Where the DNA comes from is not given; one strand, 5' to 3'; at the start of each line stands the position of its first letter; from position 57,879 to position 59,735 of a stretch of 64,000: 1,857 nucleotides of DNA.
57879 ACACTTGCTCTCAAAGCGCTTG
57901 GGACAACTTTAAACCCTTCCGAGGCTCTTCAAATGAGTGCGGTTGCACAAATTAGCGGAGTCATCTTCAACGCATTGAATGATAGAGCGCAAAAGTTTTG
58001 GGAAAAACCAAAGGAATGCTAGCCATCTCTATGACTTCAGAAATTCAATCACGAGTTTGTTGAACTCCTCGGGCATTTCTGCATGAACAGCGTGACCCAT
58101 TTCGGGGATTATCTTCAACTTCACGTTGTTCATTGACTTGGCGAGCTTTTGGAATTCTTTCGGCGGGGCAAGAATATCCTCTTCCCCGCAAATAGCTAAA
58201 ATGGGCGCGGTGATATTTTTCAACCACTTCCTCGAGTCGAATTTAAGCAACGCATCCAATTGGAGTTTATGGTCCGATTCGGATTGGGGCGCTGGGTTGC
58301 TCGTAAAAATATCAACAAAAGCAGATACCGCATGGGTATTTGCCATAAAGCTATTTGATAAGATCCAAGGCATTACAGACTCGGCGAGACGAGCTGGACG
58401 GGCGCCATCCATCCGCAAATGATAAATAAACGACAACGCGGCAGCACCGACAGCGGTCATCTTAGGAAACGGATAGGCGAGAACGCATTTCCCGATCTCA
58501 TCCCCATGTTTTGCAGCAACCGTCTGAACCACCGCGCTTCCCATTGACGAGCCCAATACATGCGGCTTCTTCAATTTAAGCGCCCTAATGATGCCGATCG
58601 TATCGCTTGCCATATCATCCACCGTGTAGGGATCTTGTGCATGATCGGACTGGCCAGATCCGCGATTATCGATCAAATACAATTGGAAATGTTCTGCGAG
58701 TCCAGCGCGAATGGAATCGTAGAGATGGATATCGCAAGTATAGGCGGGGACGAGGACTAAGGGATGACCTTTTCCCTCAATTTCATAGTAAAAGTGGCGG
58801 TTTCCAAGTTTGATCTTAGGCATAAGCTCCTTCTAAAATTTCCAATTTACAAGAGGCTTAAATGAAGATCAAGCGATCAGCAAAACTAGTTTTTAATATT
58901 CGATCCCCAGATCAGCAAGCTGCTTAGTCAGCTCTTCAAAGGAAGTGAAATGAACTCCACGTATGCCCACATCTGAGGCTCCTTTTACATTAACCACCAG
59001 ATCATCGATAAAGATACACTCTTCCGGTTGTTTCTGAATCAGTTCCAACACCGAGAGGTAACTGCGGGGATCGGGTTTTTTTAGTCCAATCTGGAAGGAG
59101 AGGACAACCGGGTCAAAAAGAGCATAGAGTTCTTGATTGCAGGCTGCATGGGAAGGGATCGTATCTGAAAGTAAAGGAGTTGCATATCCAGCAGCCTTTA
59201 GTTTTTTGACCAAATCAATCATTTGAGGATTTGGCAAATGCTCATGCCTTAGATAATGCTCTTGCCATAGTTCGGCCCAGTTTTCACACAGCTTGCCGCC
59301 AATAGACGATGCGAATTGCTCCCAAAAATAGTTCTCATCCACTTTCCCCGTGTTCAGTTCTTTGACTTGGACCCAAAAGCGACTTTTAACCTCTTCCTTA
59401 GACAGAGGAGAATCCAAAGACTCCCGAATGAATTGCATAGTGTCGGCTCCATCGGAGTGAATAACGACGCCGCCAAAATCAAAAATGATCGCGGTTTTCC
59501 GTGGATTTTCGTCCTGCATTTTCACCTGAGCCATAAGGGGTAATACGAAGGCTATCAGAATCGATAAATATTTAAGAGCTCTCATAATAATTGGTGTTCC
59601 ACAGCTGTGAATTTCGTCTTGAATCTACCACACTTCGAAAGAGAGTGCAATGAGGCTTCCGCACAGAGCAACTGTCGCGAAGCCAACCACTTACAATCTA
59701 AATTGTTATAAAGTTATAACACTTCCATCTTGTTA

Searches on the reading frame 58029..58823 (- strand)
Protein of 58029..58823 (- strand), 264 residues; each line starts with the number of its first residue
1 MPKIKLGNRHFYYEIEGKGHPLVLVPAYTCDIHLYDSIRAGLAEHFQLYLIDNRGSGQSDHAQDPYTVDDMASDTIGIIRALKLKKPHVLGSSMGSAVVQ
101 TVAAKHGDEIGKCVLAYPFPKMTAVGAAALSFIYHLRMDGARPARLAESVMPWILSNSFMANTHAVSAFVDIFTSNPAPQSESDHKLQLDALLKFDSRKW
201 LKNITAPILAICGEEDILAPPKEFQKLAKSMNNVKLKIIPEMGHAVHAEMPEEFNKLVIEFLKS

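Call 61: search_protein_families(library=pfam, proteins=[window:58029-58823:-], max_evalue=0.0001)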
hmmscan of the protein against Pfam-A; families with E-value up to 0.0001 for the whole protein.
window:58029-58823:- (264 aa): 4 families
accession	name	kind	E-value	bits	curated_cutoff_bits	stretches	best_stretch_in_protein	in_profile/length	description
PF00561.26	Abhydrolase_1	-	6.7e-23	82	25.8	1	21-118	2-102/245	alpha/beta hydrolase fold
PF12697.13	Abhydrolase_6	-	9.3e-17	62.8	26.3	1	22-256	1-216/217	Alpha/beta hydrolase family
PF12146.15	Hydrolase_4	-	7.4e-16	58.6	27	1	34-249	19-237/239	Serine aminopeptidase, S33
PF20408.4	Abhydrolase_11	-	4.1e-05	23.8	27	0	64-119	53-109/193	Alpha/beta hydrolase domain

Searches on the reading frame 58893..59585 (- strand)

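Call 61: search_protein_families(library=pfam, proteins=[window:58893-59585:-], max_evalue=0.0001)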
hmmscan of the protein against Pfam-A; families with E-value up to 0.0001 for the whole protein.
window:58893-59585:- (230 aa): 2 families
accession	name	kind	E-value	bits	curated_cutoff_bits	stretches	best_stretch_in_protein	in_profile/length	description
PF00702.32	Hydrolase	-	4.9e-15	56.9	26.4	1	32-207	3-191/191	haloacid dehalogenase-like hydrolase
PF13419.12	HAD_2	-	5.6e-12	46.6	23.8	1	33-209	1-174/178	Haloacid dehalogenase-like hydrolase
